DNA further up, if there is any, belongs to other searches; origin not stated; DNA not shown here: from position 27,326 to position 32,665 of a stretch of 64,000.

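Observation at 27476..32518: Signalling protein of about 1680 aa combining pseudokinase, degenerate STAND-like NTPase, TPR, GAF and a non-canonical GGDEF (RYMGEEF)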

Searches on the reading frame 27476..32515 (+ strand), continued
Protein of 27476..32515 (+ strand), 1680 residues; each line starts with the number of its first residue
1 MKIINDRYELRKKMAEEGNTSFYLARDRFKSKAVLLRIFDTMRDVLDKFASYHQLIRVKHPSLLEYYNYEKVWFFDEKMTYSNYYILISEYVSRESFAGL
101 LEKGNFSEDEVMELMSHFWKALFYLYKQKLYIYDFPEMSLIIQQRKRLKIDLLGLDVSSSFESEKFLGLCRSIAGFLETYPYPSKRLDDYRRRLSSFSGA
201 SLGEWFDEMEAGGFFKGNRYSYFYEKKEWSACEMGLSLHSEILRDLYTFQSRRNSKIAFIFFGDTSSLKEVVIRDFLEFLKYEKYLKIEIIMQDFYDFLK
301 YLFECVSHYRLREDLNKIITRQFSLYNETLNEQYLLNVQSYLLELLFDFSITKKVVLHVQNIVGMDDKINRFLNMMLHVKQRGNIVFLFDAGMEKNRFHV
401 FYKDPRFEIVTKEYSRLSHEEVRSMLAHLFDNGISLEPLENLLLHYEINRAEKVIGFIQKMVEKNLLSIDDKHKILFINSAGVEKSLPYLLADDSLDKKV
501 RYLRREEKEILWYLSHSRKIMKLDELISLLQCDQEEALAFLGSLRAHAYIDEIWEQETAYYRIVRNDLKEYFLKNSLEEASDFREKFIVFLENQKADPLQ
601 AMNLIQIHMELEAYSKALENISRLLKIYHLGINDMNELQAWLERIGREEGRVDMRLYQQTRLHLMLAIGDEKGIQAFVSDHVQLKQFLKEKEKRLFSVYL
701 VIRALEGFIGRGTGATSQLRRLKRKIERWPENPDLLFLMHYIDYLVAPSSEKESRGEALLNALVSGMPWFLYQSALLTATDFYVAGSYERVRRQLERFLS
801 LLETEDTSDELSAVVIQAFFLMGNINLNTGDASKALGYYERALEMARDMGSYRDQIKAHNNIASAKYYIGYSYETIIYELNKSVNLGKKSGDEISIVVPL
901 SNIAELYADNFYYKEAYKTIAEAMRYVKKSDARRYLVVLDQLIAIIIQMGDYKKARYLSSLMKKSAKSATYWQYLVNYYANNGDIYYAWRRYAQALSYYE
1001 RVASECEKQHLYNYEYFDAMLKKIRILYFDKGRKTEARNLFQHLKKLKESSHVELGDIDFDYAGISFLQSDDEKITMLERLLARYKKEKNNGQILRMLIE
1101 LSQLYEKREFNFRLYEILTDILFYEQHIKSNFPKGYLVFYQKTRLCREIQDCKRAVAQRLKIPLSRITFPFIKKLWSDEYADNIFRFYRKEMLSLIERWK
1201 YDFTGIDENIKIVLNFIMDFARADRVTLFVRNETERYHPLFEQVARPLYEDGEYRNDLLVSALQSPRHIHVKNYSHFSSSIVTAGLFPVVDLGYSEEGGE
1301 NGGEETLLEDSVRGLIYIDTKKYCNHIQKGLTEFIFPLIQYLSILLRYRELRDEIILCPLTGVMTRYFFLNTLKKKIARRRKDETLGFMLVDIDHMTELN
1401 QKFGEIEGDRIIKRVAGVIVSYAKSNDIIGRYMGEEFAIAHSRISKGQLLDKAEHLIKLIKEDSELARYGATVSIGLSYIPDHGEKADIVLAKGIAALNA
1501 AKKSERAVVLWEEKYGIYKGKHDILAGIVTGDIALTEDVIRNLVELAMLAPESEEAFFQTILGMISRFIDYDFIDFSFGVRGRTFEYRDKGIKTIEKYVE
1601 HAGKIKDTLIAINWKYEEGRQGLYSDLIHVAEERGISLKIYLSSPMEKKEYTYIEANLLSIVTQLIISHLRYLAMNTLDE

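Call 40: find_homologous_proteins(query=P0006, max_evalue=1e-10)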
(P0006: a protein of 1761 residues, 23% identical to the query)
Query P0006 (1761 aa): 47 proteins with E <= 1e-10 among 8000 candidates.
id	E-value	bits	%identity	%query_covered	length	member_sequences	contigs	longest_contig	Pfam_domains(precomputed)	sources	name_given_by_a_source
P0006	0.0e+0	3916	100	100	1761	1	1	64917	PF10602.16,PF07714.24,PF00069.32,PF13424.13,PF13176.13,PF00990.27,PF07719.24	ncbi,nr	ncbi:MAG: diguanylate cyclase [Gudongella sp.]|nr:diguanylate cyclase [Gudongella sp.]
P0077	0.0e+0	2983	75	100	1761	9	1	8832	PF10602.16,PF00069.32,PF17874.8,PF13424.13,PF00990.27,PF07719.24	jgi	jgi:diguanylate cyclase (GGDEF)-like protein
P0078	0.0e+0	2896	74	100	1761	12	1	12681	PF10602.16,PF07714.24,PF00069.32,PF17874.8,PF00515.35,PF13424.13,PF13176.13,PF00990.27,PF13181.13,PF07719.24,PF13374.13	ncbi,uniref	ncbi:diguanylate cyclase [Gudongella sp. SC589]|uniref:diguanylate cyclase n=1 Tax=Gudongella sp. SC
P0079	0.0e+0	2562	64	100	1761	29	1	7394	PF00069.32,PF17874.8,PF00515.35,PF13424.13,PF13176.13,PF00990.27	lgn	-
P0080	0.0e+0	1950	51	100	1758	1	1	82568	PF10602.16,PF07714.24,PF00069.32,PF17874.8,PF00515.35,PF13424.13,PF13176.13,PF00990.27,PF13181.13,PF07719.24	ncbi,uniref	ncbi:diguanylate cyclase [Gudongella sp. DL1XJH-153]|uniref:diguanylate cyclase n=1 Tax=Gudongella s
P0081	0.0e+0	1937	51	100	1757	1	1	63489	PF07714.24,PF00069.32,PF00515.35,PF13424.13,PF13176.13,PF00990.27,PF07719.24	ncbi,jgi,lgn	-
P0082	1.9e-244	833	30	100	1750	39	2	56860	PF00069.32,PF00515.35,PF13424.13,PF00990.27,PF07719.24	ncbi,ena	-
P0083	1.2e-243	830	29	100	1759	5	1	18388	PF07714.24,PF00069.32,PF17874.8,PF13424.13,PF00990.27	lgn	-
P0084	2.8e-189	650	28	100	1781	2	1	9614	PF00069.32,PF17874.8,PF00515.35,PF13424.13,PF00990.27,PF13181.13,PF07719.24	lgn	-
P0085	5.2e-188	646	28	100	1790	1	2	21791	PF07714.24,PF00069.32,PF00515.35,PF13424.13,PF13176.13,PF14531.13,PF00990.27,PF13181.13,PF07719.24,PF13191.13,PF13374.13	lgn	-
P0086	1.7e-163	564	27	100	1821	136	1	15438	PF07714.24,PF00069.32,PF17874.8,PF13424.13,PF14938.13,PF13428.13,PF00990.27,PF07719.24,PF13191.13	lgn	-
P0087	2.9e-150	521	26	100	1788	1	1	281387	PF07714.24,PF00069.32,PF13424.13,PF00990.27,PF13191.13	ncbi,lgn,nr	ncbi:MAG: diguanylate cyclase [Tissierellaceae bacterium]|nr:diguanylate cyclase [Tissierellaceae ba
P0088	4.1e-141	490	24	61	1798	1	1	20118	PF07714.24,PF00069.32,PF13424.13,PF00990.27,PF07719.24,PF13191.13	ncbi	-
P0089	1.2e-120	422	24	99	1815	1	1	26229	PF07714.24,PF00069.32,PF17874.8,PF00515.35,PF13424.13,PF13176.13,PF00990.27,PF13181.13,PF07719.24,PF13191.13,PF13374.13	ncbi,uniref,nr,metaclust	ncbi:diguanylate cyclase [Caldisalinibacter kiritimatiensis]|uniref:Diguanylate cyclase n=1 Tax=Cald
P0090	2.6e-117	411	24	96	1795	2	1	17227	PF07714.24,PF00069.32,PF00515.35,PF13424.13,PF14938.13,PF13401.13,PF00990.27,PF13181.13,PF07719.24,PF13191.13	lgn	-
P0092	1.6e-95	339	23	97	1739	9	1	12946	PF13185.13,PF00990.27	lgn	-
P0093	2.2e-90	322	32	21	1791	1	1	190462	PF00069.32,PF13185.13,PF17874.8,PF00515.35,PF13424.13,PF13401.13,PF00990.27,PF07719.24,PF13174.13,PF13191.13,PF13374.13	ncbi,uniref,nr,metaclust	ncbi:diguanylate cyclase [Ornithinibacillus scapharcae]|uniref:diguanylate cyclase n=1 Tax=Ornithini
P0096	3.1e-83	298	30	23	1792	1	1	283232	PF10602.16,PF00069.32,PF13185.13,PF17874.8,PF01590.33,PF00515.35,PF13424.13,PF13401.13,PF00990.27,PF13191.13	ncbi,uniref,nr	ncbi:diguanylate cyclase [Ornithinibacillus halotolerans]|uniref:Diguanylate cyclase n=1 Tax=Ornithi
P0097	2.3e-76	276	30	22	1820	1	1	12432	PF00069.32,PF13185.13,PF17874.8,PF01590.33,PF13424.13,PF13401.13,PF13428.13,PF00990.27,PF07719.24,PF13191.13,PF13374.13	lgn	-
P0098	2.4e-73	266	30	21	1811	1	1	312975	PF07714.24,PF00069.32,PF01590.33,PF13424.13,PF13401.13,PF00990.27,PF07719.24,PF13191.13,PF13374.13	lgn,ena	-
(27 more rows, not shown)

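Call 45: search_protein_families(library=pfam, proteins=[P0093, P0096, P0097, P0098, P0092], max_evalue=0.01)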
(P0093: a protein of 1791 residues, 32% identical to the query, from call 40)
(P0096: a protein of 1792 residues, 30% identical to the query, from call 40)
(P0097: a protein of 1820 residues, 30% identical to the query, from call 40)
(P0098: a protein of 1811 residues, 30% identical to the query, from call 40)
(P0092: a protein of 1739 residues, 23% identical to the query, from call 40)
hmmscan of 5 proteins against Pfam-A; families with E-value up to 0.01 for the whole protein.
P0093 (1791 aa): 16 families
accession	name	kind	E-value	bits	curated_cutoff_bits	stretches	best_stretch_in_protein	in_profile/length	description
PF00990.26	GGDEF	-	1.1e-41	142.7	23.8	1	1455-1610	1-161/161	Diguanylate cyclase, GGDEF domain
PF13424.12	TPR_12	-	2.4e-21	76.2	30.1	2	857-927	4-75/77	Tetratricopeptide repeat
PF13191.12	AAA_16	-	2.2e-12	48.2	32.6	1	284-458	1-166/167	AAA ATPase domain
PF00069.31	Pkinase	-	6.2e-10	39.3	31.7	1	86-226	69-209/263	Protein kinase domain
PF17874.7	TPR_MalT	-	2e-09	37.6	45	2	711-889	96-273/336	MalT-like TPR region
PF07719.23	TPR_2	-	2.8e-09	36.8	27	1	858-884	3-29/34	Tetratricopeptide repeat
PF13185.12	GAF_2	-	7.5e-08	33.1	28.6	1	1670-1791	15-135/136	GAF domain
PF13374.12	TPR_10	-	2e-06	28.1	27.5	0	858-890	4-36/42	Tetratricopeptide repeat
PF13401.12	AAA_22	-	3.6e-06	27.7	27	1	308-460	4-120/130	AAA domain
PF00515.34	TPR_1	-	1.6e-05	24.9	27.8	1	1021-1048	4-31/34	Tetratricopeptide repeat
PF13174.12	TPR_6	-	1.9e-05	25.4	26.3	0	1025-1048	7-30/33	Tetratricopeptide repeat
PF10602.15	RPN7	-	3.6e-05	24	29.6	1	733-848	32-144/174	26S proteasome subunit RPN7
PF13428.12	TPR_14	-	0.0025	18.8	23.5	0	857-884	2-29/44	Tetratricopeptide repeat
PF02463.25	SMC_N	-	0.0026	17.7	40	1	295-343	9-58/220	RecF/RecN/SMC N terminal domain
PF01590.32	GAF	-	0.0041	18.1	22.4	0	1660-1789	3-131/133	GAF domain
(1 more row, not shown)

P0096 (1792 aa): 16 families
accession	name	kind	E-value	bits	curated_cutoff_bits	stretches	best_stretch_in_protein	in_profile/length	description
PF00990.26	GGDEF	-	1.6e-43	148.7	23.8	1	1456-1611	1-161/161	Diguanylate cyclase, GGDEF domain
PF13424.12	TPR_12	-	1.2e-18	67.5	30.1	1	822-886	10-77/77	Tetratricopeptide repeat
PF13191.12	AAA_16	-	1.6e-13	51.9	32.6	1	285-459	1-166/167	AAA ATPase domain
PF00069.31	Pkinase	-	2.1e-09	37.6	31.7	1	69-312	52-252/263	Protein kinase domain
PF17874.7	TPR_MalT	-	2.7e-09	37.2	45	0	908-1081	53-229/336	MalT-like TPR region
PF13185.12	GAF_2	-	2.7e-08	34.5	28.6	1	1669-1792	13-135/136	GAF domain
PF00515.34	TPR_1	-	2.6e-07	30.6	27.8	1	856-884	3-31/34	Tetratricopeptide repeat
PF13401.12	AAA_22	-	6.7e-07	30.1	27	1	310-461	5-120/130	AAA domain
PF01590.32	GAF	-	1.8e-06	29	22.4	1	1671-1792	13-133/133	GAF domain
PF10602.15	RPN7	-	1.2e-05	25.5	29.6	0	716-846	17-144/174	26S proteasome subunit RPN7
PF07719.23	TPR_2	-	4.1e-05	23.8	27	1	856-884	3-31/34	Tetratricopeptide repeat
PF13181.12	TPR_8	-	6.9e-05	23.2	25.7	0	859-885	6-32/34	Tetratricopeptide repeat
PF07714.23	PK_Tyr_Ser-Thr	-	7.8e-05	22.5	23.1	1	57-208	95-199/258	Protein tyrosine and serine/threonine kinase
PF13374.12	TPR_10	-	0.00012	22.4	27.5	0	856-886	4-34/42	Tetratricopeptide repeat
PF01637.24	ATPase_2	-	0.00014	22.2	33.2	1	289-471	4-162/225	ATPase domain predominantly from Archaea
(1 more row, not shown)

P0097 (1820 aa): 17 families
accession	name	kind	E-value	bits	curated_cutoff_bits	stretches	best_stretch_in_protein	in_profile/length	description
PF00990.26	GGDEF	-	7.9e-43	146.4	23.8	1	1484-1639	1-161/161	Diguanylate cyclase, GGDEF domain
PF13424.12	TPR_12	-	5.9e-20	71.7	30.1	3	995-1062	5-73/77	Tetratricopeptide repeat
PF13191.12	AAA_16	-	3.4e-13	50.9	32.6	1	303-467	2-159/167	AAA ATPase domain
PF00069.31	Pkinase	-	2e-11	44.3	31.7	1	61-242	47-221/263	Protein kinase domain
PF13185.12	GAF_2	-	1.4e-10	41.9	28.6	1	1697-1820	13-135/136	GAF domain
PF17874.7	TPR_MalT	-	1.8e-09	37.8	45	1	701-829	65-197/336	MalT-like TPR region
PF01590.32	GAF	-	2.1e-09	38.5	22.4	1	1704-1819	18-132/133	GAF domain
PF13374.12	TPR_10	-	6.1e-09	36.1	27.5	0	1193-1223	7-37/42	Tetratricopeptide repeat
PF13401.12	AAA_22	-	4.9e-07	30.6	27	1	327-465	5-109/130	AAA domain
PF13428.12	TPR_14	-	1.9e-06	28.5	23.5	0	1037-1064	4-31/44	Tetratricopeptide repeat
PF07719.23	TPR_2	-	1.3e-05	25.4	27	0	1036-1063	3-30/34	Tetratricopeptide repeat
PF13492.12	GAF_3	-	6.1e-05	23.9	27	0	1766-1818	75-125/129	GAF domain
PF07714.23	PK_Tyr_Ser-Thr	-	8.9e-05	22.3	23.1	1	99-241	79-224/258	Protein tyrosine and serine/threonine kinase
PF10602.15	RPN7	-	0.004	17.3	29.6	0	731-835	11-115/174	26S proteasome subunit RPN7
PF13176.12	TPR_7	-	0.0052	17.2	27.9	0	914-939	1-25/36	Tetratricopeptide repeat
PF15714.11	SpoVT_C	-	0.0053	17.3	27.5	0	1740-1817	47-124/128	Stage V sporulation protein T C-terminal, transcription factor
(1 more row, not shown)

P0098 (1811 aa): 16 families
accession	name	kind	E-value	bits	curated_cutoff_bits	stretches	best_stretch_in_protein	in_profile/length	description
PF00990.26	GGDEF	-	9.5e-43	146.2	23.8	1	1476-1630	2-161/161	Diguanylate cyclase, GGDEF domain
PF13424.12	TPR_12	-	1.5e-16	60.8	30.1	1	866-932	6-72/77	Tetratricopeptide repeat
PF00069.31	Pkinase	-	6.4e-15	55.7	31.7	1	39-269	31-258/263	Protein kinase domain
PF07714.23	PK_Tyr_Ser-Thr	-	3.5e-12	46.6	23.1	1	100-262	95-249/258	Protein tyrosine and serine/threonine kinase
PF13191.12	AAA_16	-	4.9e-09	37.3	32.6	1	297-456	2-155/167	AAA ATPase domain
PF07719.23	TPR_2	-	1e-08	35.1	27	0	947-976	3-32/34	Tetratricopeptide repeat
PF13401.12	AAA_22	-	2.9e-08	34.5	27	1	320-470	4-120/130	AAA domain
PF13374.12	TPR_10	-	1e-06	29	27.5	0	945-976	2-33/42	Tetratricopeptide repeat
PF01590.32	GAF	-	1.3e-06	29.4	22.4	1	1678-1807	1-129/133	GAF domain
PF14938.12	SNAP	-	3.7e-05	23.8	25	1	696-807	66-177/282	Soluble NSF attachment protein, SNAP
PF17874.7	TPR_MalT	-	4.5e-05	23.3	45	0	724-813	59-189/336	MalT-like TPR region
PF11152.14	CCB2_CCB4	-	0.00068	19.4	26.3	0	1363-1407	122-166/195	Cofactor assembly of complex C subunit B, CCB2/CCB4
PF13176.12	TPR_7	-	0.0012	19.2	27.9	0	947-978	1-32/36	Tetratricopeptide repeat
PF02367.23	TsaE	-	0.0048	17.3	26.6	0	307-360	7-60/128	Threonylcarbamoyl adenosine biosynthesis protein TsaE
PF14559.12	TPR_19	-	0.007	17.1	25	0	997-1058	3-57/68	Tetratricopeptide repeat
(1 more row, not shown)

P0092 (1739 aa): 4 families
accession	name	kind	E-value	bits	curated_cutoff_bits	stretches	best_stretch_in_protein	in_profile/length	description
PF00990.26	GGDEF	-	2.6e-43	148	23.8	1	1402-1557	1-161/161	Diguanylate cyclase, GGDEF domain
PF13185.12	GAF_2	-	8.4e-07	29.7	28.6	1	1251-1343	12-101/136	GAF domain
PF13191.12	AAA_16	-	2.1e-05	25.5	32.6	1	238-401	2-166/167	AAA ATPase domain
PF01590.32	GAF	-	0.00012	23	22.4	0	1292-1381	54-124/133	GAF domain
